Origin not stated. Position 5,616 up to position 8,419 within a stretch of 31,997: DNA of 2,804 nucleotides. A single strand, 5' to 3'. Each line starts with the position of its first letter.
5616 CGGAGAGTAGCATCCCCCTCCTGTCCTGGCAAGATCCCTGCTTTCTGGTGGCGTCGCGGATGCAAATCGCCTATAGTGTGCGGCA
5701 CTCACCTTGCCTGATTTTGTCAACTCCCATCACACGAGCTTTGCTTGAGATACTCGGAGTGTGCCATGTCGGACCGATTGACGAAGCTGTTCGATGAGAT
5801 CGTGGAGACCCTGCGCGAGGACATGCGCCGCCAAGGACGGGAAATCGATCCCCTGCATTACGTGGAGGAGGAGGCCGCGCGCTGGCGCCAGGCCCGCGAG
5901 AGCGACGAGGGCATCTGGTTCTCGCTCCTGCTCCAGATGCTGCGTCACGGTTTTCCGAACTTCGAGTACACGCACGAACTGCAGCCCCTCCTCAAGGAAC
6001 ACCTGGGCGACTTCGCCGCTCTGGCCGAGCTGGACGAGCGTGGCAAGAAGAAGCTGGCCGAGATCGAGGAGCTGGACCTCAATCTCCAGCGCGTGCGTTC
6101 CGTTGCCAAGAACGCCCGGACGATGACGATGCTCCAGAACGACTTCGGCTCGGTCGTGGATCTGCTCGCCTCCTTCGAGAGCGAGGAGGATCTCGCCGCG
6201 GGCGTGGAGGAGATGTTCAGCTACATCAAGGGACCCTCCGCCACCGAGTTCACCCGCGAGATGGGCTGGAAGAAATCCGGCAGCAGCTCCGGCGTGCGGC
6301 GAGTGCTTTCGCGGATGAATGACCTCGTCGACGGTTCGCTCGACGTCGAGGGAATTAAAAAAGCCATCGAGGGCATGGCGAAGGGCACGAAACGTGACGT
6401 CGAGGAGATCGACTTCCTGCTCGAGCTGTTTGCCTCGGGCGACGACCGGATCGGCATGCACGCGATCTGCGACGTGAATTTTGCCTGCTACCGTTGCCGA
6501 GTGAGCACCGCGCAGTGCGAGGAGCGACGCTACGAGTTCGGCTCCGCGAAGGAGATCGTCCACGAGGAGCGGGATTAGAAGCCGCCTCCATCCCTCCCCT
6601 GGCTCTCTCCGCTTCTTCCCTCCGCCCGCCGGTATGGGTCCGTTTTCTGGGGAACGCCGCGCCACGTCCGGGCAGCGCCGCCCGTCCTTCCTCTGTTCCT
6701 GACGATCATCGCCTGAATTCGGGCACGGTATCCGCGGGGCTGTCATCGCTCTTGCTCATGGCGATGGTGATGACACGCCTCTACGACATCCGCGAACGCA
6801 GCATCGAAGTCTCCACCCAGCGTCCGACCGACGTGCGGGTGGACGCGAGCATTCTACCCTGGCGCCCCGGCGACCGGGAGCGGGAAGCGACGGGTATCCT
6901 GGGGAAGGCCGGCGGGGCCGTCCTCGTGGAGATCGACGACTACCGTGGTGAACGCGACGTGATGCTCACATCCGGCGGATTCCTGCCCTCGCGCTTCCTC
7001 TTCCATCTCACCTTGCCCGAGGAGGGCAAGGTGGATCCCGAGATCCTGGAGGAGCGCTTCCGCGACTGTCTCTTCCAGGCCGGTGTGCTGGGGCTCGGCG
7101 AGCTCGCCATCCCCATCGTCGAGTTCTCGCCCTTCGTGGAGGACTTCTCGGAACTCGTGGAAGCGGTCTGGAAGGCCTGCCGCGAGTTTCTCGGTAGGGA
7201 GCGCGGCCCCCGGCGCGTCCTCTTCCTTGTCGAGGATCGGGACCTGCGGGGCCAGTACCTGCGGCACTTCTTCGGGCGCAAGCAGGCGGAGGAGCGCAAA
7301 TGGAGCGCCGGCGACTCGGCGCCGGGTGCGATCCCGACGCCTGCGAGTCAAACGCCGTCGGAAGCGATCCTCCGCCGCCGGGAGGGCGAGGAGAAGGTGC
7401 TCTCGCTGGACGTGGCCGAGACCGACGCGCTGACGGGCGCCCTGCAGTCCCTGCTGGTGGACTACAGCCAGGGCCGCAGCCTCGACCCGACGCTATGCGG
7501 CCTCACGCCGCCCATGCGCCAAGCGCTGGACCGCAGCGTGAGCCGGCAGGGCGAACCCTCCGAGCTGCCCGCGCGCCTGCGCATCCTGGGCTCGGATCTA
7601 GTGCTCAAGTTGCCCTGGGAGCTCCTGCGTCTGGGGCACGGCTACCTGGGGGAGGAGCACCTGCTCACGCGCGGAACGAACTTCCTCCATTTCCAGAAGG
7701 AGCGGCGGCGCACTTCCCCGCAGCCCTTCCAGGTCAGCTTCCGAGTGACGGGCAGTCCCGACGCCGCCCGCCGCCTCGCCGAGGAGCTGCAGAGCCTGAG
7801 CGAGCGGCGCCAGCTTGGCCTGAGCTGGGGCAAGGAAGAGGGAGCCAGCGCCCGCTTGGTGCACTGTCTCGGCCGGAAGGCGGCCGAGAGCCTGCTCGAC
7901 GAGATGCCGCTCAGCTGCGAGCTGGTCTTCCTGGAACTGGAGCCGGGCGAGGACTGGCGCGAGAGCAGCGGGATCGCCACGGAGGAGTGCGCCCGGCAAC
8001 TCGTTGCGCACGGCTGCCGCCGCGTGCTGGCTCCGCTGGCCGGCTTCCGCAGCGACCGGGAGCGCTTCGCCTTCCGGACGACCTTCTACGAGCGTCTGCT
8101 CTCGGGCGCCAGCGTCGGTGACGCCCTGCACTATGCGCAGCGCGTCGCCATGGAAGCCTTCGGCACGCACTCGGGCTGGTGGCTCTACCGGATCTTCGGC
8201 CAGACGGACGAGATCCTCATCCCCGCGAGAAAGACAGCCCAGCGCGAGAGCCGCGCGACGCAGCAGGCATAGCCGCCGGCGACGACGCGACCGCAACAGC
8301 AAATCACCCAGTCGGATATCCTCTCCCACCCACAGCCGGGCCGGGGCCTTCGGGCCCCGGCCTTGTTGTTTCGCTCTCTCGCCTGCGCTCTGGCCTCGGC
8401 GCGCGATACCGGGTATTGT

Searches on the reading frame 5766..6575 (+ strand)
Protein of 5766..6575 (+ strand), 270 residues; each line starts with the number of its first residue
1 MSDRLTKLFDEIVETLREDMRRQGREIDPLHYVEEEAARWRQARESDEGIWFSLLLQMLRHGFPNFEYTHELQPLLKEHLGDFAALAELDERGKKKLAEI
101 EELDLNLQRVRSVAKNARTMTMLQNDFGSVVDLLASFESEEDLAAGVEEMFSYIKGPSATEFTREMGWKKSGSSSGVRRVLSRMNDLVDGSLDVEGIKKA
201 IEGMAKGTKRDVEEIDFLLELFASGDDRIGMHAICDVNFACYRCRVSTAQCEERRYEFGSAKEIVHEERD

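Call 76: search_protein_families(library=pfam, proteins=[window:5766-6575:+], max_evalue=0.01)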
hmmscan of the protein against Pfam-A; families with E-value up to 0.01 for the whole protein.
window:5766-6575:+ (270 aa): 1 family
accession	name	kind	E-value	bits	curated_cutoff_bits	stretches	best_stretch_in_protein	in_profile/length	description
PF03352.18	Adenine_glyco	-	4.9e-05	23.7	25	1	39-150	15-127/177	Methyladenine glycosylase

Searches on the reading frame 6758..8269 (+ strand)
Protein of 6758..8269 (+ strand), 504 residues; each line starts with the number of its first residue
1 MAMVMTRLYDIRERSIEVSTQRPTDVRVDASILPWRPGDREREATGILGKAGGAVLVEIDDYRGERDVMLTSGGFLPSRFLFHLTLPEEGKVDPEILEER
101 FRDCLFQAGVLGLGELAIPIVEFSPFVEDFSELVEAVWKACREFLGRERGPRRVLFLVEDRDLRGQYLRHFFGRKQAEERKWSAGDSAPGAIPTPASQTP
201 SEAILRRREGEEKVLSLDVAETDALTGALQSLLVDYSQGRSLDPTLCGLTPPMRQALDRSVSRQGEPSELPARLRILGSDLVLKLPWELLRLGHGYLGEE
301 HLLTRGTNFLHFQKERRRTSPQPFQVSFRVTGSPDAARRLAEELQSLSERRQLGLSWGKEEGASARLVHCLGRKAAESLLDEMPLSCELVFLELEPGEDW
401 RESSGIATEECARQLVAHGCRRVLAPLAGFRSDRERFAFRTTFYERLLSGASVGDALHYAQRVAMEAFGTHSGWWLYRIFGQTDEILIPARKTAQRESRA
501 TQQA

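Call 76: search_protein_families(library=pfam, proteins=[window:6758-8269:+], max_evalue=0.01)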
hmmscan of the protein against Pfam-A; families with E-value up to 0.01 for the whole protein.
window:6758-8269:+ (504 aa): 1 family
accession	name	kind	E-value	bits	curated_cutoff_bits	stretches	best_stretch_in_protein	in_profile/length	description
PF12770.12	CHAT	-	3.9e-05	23.7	24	0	411-468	214-270/289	CHAT domain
